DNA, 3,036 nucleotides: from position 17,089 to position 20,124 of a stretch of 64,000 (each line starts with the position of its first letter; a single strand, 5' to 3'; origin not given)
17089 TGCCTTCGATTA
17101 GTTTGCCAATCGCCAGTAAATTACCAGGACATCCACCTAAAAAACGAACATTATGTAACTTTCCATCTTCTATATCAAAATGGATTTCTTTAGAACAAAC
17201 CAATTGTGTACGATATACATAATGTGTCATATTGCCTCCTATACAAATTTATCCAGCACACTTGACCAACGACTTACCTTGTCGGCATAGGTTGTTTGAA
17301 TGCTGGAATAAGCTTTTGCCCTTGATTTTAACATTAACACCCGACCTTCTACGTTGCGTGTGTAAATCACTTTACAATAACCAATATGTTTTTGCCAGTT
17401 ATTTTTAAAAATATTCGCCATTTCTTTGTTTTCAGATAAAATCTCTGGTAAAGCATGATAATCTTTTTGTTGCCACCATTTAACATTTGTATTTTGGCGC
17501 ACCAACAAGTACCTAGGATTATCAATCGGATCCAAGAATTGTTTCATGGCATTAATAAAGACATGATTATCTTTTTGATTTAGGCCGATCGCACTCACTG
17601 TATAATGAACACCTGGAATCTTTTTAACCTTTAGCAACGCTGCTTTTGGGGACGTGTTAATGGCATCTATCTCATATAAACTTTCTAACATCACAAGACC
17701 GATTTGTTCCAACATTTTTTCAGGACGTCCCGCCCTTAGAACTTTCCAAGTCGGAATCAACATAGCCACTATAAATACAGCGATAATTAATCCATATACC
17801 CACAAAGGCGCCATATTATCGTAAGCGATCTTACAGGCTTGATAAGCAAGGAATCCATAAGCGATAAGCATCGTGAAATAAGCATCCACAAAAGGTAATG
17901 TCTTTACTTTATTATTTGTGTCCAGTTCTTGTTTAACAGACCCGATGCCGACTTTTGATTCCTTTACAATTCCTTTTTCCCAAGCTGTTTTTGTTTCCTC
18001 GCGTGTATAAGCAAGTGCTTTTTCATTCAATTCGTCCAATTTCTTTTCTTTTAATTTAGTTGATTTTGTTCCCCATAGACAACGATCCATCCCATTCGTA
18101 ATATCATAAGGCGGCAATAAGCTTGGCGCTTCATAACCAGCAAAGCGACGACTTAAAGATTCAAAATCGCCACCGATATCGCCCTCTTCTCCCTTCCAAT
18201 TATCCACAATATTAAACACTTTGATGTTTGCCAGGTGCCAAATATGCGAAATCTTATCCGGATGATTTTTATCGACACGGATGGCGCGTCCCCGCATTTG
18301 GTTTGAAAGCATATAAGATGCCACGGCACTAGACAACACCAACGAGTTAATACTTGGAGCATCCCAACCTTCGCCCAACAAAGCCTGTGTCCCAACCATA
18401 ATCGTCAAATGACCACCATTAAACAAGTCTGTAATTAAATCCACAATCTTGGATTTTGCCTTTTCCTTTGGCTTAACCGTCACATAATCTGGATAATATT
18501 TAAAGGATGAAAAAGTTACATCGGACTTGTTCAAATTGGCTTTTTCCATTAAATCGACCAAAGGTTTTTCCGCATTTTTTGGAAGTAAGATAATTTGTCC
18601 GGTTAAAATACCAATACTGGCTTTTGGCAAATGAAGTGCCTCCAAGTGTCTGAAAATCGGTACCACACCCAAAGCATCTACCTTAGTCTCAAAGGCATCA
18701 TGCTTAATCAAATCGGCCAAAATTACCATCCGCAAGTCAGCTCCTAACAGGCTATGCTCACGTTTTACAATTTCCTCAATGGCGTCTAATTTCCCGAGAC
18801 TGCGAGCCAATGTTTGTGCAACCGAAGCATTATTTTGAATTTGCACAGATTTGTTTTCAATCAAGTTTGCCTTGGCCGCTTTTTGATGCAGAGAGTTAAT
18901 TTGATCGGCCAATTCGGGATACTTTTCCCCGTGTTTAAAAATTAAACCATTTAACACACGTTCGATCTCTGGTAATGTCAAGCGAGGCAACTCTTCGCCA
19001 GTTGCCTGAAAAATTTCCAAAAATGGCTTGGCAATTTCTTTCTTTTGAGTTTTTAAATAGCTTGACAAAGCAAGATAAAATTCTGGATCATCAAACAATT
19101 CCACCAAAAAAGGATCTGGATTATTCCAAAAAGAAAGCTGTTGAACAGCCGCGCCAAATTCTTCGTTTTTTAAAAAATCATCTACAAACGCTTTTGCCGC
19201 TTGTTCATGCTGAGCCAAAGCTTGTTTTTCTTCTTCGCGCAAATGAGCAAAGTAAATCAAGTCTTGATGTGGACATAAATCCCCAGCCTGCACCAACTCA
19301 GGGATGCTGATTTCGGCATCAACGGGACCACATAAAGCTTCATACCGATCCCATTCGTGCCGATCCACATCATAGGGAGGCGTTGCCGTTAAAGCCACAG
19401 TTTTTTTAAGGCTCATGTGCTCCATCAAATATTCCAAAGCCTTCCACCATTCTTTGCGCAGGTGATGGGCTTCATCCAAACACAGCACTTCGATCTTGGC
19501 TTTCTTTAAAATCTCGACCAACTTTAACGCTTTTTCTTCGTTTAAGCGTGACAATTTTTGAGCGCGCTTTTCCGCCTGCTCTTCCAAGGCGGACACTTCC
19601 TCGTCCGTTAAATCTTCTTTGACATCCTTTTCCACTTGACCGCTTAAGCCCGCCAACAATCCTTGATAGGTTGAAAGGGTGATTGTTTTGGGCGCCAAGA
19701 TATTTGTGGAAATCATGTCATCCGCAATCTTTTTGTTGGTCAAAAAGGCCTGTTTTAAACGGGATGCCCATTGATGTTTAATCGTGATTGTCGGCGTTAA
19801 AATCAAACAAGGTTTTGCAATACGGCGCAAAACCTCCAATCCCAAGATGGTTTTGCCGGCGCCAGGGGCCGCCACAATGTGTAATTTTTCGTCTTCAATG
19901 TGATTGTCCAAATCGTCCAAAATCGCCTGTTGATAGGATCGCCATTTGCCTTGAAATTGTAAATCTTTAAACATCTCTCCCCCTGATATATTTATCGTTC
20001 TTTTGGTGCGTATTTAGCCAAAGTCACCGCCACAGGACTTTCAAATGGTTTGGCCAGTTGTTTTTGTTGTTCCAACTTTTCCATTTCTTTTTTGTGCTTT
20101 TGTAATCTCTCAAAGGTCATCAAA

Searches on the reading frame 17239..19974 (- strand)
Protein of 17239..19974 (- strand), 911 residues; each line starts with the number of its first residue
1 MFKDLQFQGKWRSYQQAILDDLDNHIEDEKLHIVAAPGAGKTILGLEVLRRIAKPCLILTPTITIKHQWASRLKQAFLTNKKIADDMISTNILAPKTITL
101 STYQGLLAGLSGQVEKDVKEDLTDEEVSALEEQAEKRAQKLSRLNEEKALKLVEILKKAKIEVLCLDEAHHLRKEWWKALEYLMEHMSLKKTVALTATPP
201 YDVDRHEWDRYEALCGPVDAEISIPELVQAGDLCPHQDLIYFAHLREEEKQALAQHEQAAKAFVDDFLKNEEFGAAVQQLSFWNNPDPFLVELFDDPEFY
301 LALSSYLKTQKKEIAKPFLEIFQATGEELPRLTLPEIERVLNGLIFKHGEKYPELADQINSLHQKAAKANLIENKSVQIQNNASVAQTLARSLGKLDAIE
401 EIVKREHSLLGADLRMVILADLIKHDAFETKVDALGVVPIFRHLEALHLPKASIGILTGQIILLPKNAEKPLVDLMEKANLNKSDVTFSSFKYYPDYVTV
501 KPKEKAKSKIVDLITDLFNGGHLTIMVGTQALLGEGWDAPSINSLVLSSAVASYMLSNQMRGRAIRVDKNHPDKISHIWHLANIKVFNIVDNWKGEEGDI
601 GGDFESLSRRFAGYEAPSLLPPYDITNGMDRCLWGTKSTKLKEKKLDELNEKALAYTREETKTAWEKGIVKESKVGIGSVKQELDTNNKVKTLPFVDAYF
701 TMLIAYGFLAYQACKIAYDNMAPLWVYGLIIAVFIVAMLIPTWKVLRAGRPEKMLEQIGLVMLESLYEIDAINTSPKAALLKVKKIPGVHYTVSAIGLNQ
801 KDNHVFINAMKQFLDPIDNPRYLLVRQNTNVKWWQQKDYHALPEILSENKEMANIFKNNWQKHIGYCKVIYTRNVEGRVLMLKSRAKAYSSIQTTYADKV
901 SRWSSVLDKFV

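Call 3: search_protein_families(library=pfam, proteins=[window:17239-19974:-], max_evalue=0.01)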
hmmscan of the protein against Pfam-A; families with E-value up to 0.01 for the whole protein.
window:17239-19974:- (911 aa): 6 families
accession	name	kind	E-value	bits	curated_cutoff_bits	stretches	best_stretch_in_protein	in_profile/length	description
PF04851.21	ResIII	-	6.7e-18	65.6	22.5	1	10-200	3-163/164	Type III restriction enzyme, res subunit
PF00270.35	DEAD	-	1.6e-08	34.9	26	1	14-204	3-165/167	DEAD/DEAH box helicase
PF00176.29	SNF2-rel_dom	-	3.1e-06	27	24.9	1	51-199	49-163/290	SNF2-related domain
PF13191.12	AAA_16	-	1.9e-05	25.6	32.6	1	19-190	13-162/167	AAA ATPase domain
PF13401.12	AAA_22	-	9.5e-05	23.2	27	1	33-185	10-109/130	AAA domain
PF00271.37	Helicase_C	-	0.0055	17.4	23.5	0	512-567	55-109/110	Helicase conserved C-terminal domain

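Call 4: search_protein_families(library=padloc, proteins=[window:17239-19974:-], max_evalue=0.01)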
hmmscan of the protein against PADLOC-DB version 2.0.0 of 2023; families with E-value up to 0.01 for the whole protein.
window:17239-19974:- (911 aa): 7 families
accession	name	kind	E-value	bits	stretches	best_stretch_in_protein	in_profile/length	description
PDLC02707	PbeA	-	8.1e-09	32.6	1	10-256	252-470/672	PbeA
PDLC02704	PbeA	-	8.7e-07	25.8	1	153-256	375-475/682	PbeA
PDLC02703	PbeA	-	1e-06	25.7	0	124-275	331-482/626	PbeA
PDLC02706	PbeA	-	1.4e-05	21.9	0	10-75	269-337/722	PbeA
PDLC03042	REase_I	-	3.5e-05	19.3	1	505-570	769-833/1170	Type I restriction enzyme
PDLC04986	PDC-S28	-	0.00012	18.6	1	9-111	33-139/831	-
PDLC01439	typeIV_DinG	-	0.00014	18.6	0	7-75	12-79/575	CAS-IV-A; associated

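Call 5: search_protein_families(library=ncbifam, proteins=[window:17239-19974:-], max_evalue=0.01)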
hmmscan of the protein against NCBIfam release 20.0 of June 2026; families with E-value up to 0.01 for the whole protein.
window:17239-19974:- (911 aa): 4 families
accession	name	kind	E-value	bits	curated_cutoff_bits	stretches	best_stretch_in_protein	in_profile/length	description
NF045503.1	repair_heli_XPB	equivalog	1.2e-10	40.6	610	1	10-106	183-280/548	DNA repair helicase XPB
NF008521.0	PRK11448.1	equivalog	0.00074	17.6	729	1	518-569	751-802/1123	type I restriction-modification system endonuclease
NF010337.0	PRK13766.1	equivalog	0.00098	17.3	610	0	12-81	18-88/781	Hef nuclease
TIGR00603.1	rad25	subfamily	0.0042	15.3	328.7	0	11-89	258-332/734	DNA repair helicase rad25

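Call 7: find_homologous_proteins(query=window:17239-19974:-)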
Query window:17239-19974:- (911 aa): 3284 proteins with E <= 0.001 among 8000 candidates; the best 120 are listed.
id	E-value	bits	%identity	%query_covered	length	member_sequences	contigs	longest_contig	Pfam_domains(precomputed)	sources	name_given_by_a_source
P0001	0.0e+0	2062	100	100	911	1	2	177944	PF00270.36,PF00176.30,PF04851.22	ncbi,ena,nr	ncbi:MAG: DEAD/DEAH box helicase family protein [Alphaproteobacteria bacterium]|nr:DEAD/DEAH box hel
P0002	0.0e+0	1750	83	100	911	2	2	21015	PF00270.36,PF00176.30,PF04851.22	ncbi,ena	-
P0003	0.0e+0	1749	83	100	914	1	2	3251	PF00270.36,PF00176.30,PF04851.22,PF13191.13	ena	-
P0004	0.0e+0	1416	52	69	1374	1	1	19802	PF00270.36,PF00271.38,PF04851.22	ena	-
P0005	0.0e+0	1222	88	67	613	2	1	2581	PF00270.36,PF00176.30,PF04851.22,PF13191.13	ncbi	-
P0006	0.0e+0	1211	59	99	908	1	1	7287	PF00270.36,PF04851.22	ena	-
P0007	4.3e-296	1003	52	99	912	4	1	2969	PF00270.36,PF04851.22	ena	-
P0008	3.8e-293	993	51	99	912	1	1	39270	PF00270.36,PF04851.22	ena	-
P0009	3.8e-293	993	52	99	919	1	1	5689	PF00270.36,PF04851.22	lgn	-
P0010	6.6e-289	979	50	99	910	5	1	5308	PF00270.36,PF04851.22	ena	-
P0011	2.1e-287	974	49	99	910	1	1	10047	PF00270.36,PF04851.22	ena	-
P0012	5.3e-287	972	49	99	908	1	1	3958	PF00270.36,PF00176.30,PF04851.22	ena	-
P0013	1.4e-286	971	50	99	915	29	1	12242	PF00270.36,PF00176.30,PF04851.22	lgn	-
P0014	2.1e-285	967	49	99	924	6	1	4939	PF00270.36,PF04851.22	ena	-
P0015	7.1e-282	955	49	99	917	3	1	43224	PF00270.36,PF00271.38,PF04851.22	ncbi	-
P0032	3.9e-223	761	43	99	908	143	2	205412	PF00270.36,PF00176.30,PF04851.22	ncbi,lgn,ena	-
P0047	7.2e-221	754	42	99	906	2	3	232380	PF00270.36,PF13401.13,PF04851.22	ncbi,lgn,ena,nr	ncbi:DEAD/DEAH box helicase family protein [bacterium]|nr:DEAD/DEAH box helicase family protein [bac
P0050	1.3e-220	753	41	99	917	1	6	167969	PF00270.36,PF00176.30,PF04851.22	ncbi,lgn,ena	-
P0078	5.7e-218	744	42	99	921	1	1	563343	PF00270.36,PF00176.30,PF04851.22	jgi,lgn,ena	-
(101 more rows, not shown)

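Call 10: find_related_loci(query=A1, collection=genome_contigs, flank=6000)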
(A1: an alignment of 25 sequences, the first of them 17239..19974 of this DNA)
Query A1 (911 aa) in genome_contigs; peptide patterns used: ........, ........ (x = any residue, [..] = any of these).
600 stretches matched a pattern (row limit reached: there are more); 585 encode a relative of the query (tblastn E <= 1e-3); the best 80 are kept; 80 distinct loci.
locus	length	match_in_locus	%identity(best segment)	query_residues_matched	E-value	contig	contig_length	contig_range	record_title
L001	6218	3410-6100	42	5-903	0e+0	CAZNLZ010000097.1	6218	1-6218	MAG TPA_asm: uncultured Muribaculaceae bacterium isolate SRP315200_co2_216 genome assembly, contig: NODE_22167_length_62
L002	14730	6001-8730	41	5-903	0e+0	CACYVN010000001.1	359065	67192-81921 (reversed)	uncultured bacterium isolate RUG12313 genome assembly, contig: RUG12313_asm_1, whole genome shotgun sequence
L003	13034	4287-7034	41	3-903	0e+0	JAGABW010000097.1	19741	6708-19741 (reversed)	MAG: Bacteroidaceae bacterium isolate RGIG8301 Water_buffalos_Rumen.Co__c5371078, whole genome shotgun sequence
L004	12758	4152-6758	41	5-903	0e+0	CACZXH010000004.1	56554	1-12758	MAG: uncultured Bacteroidia bacterium isolate RUG13040 genome assembly, contig: RUG13040_asm_4, whole genome shotgun seq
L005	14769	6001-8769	40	1-903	0e+0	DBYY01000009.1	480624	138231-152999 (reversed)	MAG TPA_asm: Elusimicrobia bacterium UBA1174 UBA1174_contig_1126, whole genome shotgun sequence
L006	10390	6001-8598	40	5-903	0e+0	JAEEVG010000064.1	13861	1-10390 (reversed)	MAG: Bacteroidales bacterium isolate Tb.RUG.448 NODE_18823_length_13861_cov_6.213048, whole genome shotgun sequence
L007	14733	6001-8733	42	5-903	0e+0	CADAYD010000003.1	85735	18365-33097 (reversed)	uncultured bacterium isolate RUG13727 genome assembly, contig: RUG13727_asm_3, whole genome shotgun sequence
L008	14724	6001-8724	40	5-903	0e+0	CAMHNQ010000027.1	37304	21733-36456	MAG: uncultured Bacteroidales bacterium isolate SRR11784279_bin.50_metaWRAP_v1.3_MAG genome assembly, contig: ERZ1220274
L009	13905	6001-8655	40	5-891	0e+0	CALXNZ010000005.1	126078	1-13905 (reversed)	MAG: uncultured Opitutales bacterium isolate BRZ_GG__bin115 genome assembly, contig: BRZ_GG__NODE_206_length_126078_cov_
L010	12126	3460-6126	41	5-882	0e+0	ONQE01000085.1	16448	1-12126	uncultured Bacteroidales bacterium isolate RUG538 genome assembly, contig: scaffold_3568, whole genome shotgun sequence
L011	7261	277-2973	41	5-903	0e+0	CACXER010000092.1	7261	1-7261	MAG: uncultured Elusimicrobium sp. isolate RUG11187 genome assembly, contig: RUG11187_asm_92, whole genome shotgun seque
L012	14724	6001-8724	40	3-903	0e+0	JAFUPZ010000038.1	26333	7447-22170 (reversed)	Bacterium isolate RGIG4720 Roe_deer_Rectum.Co__c449590, whole genome shotgun sequence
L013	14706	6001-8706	40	5-903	0e+0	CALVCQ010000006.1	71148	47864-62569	MAG: Candidatus Gastranaerophilales bacterium isolate BRZ_AN__bin36 genome assembly, contig: BRZ_AN__NODE_568_length_711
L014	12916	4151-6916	35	3-903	5e-174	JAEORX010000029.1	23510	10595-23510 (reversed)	MAG: Candidatus Thorarchaeota archaeon isolate Yap200.bin7.15 contig_5189, whole genome shotgun sequence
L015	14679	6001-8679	40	5-909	0e+0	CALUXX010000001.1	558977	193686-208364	MAG: Candidatus Gastranaerophilales bacterium isolate BRZ_H__bin44 genome assembly, contig: BRZ_H__NODE_2_length_558977_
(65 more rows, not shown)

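Call 14: search_solved_structures(query=A1, max_evalue=0.01)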
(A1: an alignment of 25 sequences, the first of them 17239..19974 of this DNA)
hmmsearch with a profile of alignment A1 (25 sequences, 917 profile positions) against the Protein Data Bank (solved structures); distinct sequences matched with E-value up to 0.01: 5.
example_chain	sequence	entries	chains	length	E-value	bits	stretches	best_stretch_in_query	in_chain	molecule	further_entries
6p4f_A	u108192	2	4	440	4.3e-12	48.1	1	12-103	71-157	DNA-dependent ATPase XPBII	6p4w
5tnu_A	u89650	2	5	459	6.3e-12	47.6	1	12-103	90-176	DNA-dependent ATPase XPBII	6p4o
2fz4_A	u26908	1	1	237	1.7e-11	46.1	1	11-103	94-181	DNA repair protein RAD25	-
6p66_A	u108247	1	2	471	2.5e-11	45.5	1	11-103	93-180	DNA repair protein RAD25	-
2fwr_A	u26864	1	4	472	2.6e-11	45.5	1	11-103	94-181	DNA repair protein RAD25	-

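Call 16: find_encoding_contigs(protein=P0002, flank=6000, max_places=3)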
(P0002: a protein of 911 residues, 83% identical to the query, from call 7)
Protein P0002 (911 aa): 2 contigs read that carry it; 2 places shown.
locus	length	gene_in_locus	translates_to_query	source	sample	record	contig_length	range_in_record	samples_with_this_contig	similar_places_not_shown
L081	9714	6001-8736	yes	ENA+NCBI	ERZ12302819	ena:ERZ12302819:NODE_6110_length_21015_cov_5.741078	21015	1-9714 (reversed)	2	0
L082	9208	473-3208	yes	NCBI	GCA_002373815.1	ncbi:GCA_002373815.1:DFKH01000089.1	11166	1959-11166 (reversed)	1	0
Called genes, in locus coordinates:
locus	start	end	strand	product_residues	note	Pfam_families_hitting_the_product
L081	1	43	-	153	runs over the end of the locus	PF13560:HTH_31, PF01381:HTH_3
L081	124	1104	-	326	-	PF05958:tRNA_U5-meth_tr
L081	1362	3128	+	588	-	PF01336:tRNA_anti-codon, PF00152:tRNA-synt_2, PF02938:GAD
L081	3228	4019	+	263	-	-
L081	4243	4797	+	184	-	PF00132:Hexapep, PF14602:Hexapep_2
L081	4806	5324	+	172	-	PF00293:NUDIX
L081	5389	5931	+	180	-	PF02915:Rubrerythrin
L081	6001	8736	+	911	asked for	PF00176:SNF2-rel_dom (faint), PF00270:DEAD, PF04851:ResIII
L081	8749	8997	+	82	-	PF12637:TSCPD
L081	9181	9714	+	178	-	?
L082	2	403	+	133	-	?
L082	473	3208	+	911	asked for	PF00176:SNF2-rel_dom (faint), PF00270:DEAD, PF04851:ResIII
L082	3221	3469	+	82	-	PF12637:TSCPD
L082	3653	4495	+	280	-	PF00535:Glycos_transf_2, PF10111:Glyco_tranf_2_2, PF13641:Glyco_tranf_2_3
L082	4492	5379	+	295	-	PF00483:NTP_transferase, PF12804:NTP_transf_3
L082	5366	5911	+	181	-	PF00908:dTDP_sugar_isom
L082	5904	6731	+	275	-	PF01370:Epimerase, PF04321:RmlD_sub_bind, PF02719:Polysacc_synt_2, PF16363:GDP_Man_Dehyd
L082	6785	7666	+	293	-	-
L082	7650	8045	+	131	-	PF05523:FdtA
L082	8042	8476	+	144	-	PF25084:LbH_EIF2B (weak), PF25087:GMPPB_C (faint), PF00132:Hexapep, PF14602:Hexapep_2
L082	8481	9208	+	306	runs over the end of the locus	PF08759:GT-D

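Call 17: find_encoding_contigs(protein=P0008, flank=6000, max_places=3)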
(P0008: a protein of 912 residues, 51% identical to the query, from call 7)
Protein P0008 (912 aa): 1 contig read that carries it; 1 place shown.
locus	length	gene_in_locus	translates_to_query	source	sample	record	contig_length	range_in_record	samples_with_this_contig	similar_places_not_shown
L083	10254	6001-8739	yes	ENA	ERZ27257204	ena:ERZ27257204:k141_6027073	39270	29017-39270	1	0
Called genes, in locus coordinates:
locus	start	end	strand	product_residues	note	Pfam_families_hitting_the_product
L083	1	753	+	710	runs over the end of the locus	-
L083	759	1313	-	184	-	PF00226:DnaJ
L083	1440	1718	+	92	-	PF13467:RHH_4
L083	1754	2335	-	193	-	-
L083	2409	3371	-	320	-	PF13524:Glyco_trans_1_2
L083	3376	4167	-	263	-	-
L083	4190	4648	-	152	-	PF04355:BamE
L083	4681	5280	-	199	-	PF09997:DUF2238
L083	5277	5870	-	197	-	PF14512:TM1586_NiRdase (faint), PF00881:Nitroreductase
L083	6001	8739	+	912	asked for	PF00270:DEAD (faint), PF04851:ResIII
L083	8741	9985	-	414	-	PF00719:Pyrophosphatase, PF00293:NUDIX, PF14815:NUDIX_4 (faint), PF00293:NUDIX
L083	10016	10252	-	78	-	?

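Call 18: find_encoding_contigs(protein=P0015, flank=6000, max_places=3)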
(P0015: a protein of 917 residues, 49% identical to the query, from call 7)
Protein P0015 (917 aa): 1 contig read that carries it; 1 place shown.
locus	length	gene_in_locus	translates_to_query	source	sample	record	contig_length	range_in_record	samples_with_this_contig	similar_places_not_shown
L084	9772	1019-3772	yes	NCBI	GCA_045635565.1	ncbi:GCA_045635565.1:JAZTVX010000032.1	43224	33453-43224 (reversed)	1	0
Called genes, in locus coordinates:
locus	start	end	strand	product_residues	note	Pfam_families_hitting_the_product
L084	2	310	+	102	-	?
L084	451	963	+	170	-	PF13637:Ank_4 (faint), PF12796:Ank_2 (faint)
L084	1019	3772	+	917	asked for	PF00270:DEAD, PF04851:ResIII, PF00271:Helicase_C (faint)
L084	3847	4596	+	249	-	-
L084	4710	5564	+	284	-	PF00245:Alk_phosphatase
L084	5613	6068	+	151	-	PF05656:DUF805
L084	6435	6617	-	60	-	PF03884:YacG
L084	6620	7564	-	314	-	PF10150:RNase_E_G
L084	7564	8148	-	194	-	PF02545:Maf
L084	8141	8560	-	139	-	PF21157:DksA_N, PF01258:zf-dskA_traR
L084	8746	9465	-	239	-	PF12796:Ank_2, PF00023:Ank (faint), PF13637:Ank_4 (weak), PF13857:Ank_5 (weak), PF12796:Ank_2, PF13637:Ank_4, PF13606:Ank_3 (weak), PF12796:Ank_2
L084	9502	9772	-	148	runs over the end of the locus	-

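Call 20: search_dna_similar(query=window:17239-19974:-, collection=plasmids, mode=protein, max_rows=25)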
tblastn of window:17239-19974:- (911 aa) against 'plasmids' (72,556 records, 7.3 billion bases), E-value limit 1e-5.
Records with a match: 5; places in all: 5; records where one place covers at least 80% of the query: 5.
Best place of each record, by identity: <60% 5.
By first word of the organism name: Tritonibacter 2; Chondrinema 1; Paenibacillus 1; Rhodovulum 1.
By predicted mobility (MOB-suite, as given by PLSDB): non-mobilizable 5.
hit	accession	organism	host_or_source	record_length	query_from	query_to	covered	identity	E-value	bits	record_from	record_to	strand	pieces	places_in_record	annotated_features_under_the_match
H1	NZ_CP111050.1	Chondrinema litorale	Seaweed,red alga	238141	4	903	99%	34.2%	3e-150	499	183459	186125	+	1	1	DEAD/DEAH box helicase family protein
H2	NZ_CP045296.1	Paenibacillus cellulositrophicus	cell culture,Thai soil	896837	2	903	99%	33.1%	8e-150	497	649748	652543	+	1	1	DEAD/DEAH box helicase family protein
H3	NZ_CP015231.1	Tritonibacter mobilis F1926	cell culture,seawater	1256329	1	896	98%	29.1%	7e-99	348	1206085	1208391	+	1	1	record has no annotation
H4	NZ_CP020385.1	Rhodovulum sp. MB263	cell culture,mud flat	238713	1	896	95%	29.1%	2e-78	320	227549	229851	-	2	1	DEAD/DEAH box helicase family protein | hypothetical protein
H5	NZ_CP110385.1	Tritonibacter mobilis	-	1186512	1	896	83%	31.2%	2e-83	373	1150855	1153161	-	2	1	record has no annotation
